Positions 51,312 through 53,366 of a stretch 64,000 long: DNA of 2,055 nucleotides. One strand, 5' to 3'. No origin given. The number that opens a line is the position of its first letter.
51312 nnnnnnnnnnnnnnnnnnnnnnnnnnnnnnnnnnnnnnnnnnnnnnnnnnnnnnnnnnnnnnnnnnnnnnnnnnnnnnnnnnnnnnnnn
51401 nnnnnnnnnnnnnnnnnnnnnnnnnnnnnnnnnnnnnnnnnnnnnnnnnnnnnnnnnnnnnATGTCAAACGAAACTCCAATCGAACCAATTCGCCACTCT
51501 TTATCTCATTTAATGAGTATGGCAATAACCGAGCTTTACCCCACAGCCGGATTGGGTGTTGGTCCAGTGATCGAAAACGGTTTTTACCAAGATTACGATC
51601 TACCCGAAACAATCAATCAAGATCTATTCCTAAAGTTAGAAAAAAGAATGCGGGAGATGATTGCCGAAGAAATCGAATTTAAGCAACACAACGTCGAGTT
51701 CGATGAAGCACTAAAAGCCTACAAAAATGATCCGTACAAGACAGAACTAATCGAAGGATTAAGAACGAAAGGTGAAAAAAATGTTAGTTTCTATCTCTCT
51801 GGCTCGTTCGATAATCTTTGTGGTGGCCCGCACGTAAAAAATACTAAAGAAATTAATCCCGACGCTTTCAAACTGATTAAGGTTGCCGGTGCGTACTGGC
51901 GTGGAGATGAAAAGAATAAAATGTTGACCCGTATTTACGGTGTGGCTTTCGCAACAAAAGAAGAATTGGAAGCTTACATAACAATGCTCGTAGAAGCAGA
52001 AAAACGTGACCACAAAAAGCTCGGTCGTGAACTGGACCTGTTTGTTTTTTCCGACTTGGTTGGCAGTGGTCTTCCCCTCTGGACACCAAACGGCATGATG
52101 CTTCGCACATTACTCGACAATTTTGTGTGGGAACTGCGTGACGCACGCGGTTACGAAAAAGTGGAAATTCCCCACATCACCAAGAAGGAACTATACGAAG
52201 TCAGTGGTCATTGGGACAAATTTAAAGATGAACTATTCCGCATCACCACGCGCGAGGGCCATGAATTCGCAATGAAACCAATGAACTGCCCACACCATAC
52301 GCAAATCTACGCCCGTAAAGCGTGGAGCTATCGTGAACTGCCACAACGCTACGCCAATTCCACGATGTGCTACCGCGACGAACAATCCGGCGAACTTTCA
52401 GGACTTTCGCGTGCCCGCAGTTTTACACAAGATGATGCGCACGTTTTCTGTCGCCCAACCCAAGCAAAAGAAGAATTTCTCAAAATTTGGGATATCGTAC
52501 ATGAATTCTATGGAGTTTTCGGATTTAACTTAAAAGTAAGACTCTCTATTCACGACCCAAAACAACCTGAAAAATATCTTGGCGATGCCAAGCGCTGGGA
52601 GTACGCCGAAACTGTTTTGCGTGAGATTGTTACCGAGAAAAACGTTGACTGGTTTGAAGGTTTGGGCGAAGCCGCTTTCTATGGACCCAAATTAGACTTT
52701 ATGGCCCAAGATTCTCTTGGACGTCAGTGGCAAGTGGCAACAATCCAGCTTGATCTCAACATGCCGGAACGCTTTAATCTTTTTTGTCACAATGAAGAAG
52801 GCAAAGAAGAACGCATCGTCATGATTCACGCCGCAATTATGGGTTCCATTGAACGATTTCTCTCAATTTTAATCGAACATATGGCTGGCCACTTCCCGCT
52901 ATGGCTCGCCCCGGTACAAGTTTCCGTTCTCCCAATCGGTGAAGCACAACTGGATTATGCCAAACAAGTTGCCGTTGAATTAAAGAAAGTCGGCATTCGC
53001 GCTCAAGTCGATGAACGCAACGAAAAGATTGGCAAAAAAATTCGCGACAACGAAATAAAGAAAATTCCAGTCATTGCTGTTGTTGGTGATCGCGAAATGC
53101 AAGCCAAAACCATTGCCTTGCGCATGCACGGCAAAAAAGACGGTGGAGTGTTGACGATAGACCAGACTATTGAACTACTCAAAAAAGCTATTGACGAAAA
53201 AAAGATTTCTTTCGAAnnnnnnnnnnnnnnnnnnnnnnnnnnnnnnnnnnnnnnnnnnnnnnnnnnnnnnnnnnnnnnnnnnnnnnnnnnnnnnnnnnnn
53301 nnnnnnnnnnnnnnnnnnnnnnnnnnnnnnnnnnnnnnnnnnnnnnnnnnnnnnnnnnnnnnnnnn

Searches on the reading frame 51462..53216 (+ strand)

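Call 84: search_protein_families(library=pfam, proteins=[window:51462-53216:+], max_evalue=0.001)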
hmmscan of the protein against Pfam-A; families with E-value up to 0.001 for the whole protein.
window:51462-53216:+ (585 aa): 3 families
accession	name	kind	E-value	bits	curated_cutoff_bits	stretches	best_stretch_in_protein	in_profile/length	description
PF00587.30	tRNA-synt_2b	-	4.2e-45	154.4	29.3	1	259-473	1-178/179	tRNA synthetase class II core domain (G, H, P, S and T)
PF03129.25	HGTP_anticodon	-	3.2e-21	75.7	21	1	486-575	1-93/94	Anticodon binding domain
PF07973.19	tRNA_SAD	-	1.3e-12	47.9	24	1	113-159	6-44/44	Threonyl and Alanyl tRNA synthetase second additional domain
